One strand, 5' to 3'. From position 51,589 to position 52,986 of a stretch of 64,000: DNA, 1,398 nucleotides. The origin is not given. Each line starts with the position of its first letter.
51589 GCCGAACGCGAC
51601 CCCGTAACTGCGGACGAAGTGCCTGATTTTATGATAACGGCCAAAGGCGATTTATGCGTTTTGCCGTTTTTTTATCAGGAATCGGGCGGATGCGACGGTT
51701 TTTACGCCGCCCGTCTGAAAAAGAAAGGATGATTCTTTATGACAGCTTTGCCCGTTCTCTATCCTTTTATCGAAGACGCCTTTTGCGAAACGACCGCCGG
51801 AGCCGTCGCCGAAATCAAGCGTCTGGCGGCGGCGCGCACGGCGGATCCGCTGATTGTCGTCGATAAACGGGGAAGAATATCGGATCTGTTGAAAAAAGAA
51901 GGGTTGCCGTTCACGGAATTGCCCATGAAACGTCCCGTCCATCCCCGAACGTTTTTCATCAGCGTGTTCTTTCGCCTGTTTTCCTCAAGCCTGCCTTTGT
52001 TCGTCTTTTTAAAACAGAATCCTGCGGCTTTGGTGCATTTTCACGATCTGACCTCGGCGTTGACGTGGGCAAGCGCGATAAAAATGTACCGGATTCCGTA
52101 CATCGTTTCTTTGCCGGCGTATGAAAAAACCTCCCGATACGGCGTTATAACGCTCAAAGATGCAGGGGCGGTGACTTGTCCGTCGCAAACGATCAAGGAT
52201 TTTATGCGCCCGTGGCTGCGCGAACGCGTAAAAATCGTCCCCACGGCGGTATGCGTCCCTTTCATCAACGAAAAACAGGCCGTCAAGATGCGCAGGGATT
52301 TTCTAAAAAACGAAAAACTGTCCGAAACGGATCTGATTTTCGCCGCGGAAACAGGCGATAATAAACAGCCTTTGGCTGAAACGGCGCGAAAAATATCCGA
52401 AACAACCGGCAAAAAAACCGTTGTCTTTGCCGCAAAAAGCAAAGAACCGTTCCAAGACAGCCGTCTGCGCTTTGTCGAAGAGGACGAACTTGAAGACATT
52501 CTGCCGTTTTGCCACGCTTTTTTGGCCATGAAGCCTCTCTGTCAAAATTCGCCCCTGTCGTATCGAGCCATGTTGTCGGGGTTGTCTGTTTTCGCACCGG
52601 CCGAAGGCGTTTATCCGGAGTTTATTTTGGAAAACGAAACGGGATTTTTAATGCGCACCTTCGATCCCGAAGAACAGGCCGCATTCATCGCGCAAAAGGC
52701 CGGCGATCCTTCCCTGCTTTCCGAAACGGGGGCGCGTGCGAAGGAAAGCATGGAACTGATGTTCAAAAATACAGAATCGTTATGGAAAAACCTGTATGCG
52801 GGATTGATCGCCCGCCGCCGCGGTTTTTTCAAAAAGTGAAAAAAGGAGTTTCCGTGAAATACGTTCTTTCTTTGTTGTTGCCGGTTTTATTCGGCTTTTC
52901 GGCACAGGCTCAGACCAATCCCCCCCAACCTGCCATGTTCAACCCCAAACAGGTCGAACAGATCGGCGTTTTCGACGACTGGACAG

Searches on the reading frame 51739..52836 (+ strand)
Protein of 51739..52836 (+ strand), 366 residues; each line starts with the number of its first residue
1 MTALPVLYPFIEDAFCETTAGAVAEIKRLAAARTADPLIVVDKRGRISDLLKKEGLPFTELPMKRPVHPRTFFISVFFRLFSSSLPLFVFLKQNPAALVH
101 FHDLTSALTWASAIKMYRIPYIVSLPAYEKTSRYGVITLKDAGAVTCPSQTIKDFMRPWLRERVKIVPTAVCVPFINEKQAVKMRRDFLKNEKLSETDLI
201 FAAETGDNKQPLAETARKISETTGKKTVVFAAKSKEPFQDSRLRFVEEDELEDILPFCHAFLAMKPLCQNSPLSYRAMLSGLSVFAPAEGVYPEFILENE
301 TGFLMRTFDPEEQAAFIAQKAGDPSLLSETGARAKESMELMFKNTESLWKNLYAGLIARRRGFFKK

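Call 59: search_protein_families(library=pfam, proteins=[window:51739-52836:+], max_evalue=0.001)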
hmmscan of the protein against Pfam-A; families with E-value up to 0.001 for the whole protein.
window:51739-52836:+ (366 aa): 2 families
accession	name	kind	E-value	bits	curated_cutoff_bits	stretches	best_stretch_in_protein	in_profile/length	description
PF13439.12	Glyco_transf_4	-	3.5e-05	24.3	28.5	1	65-171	42-166/170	Glycosyltransferase Family 4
PF13579.12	Glyco_trans_4_4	-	0.00063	20.6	29.7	0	23-167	7-153/158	Glycosyl transferase 4-like domain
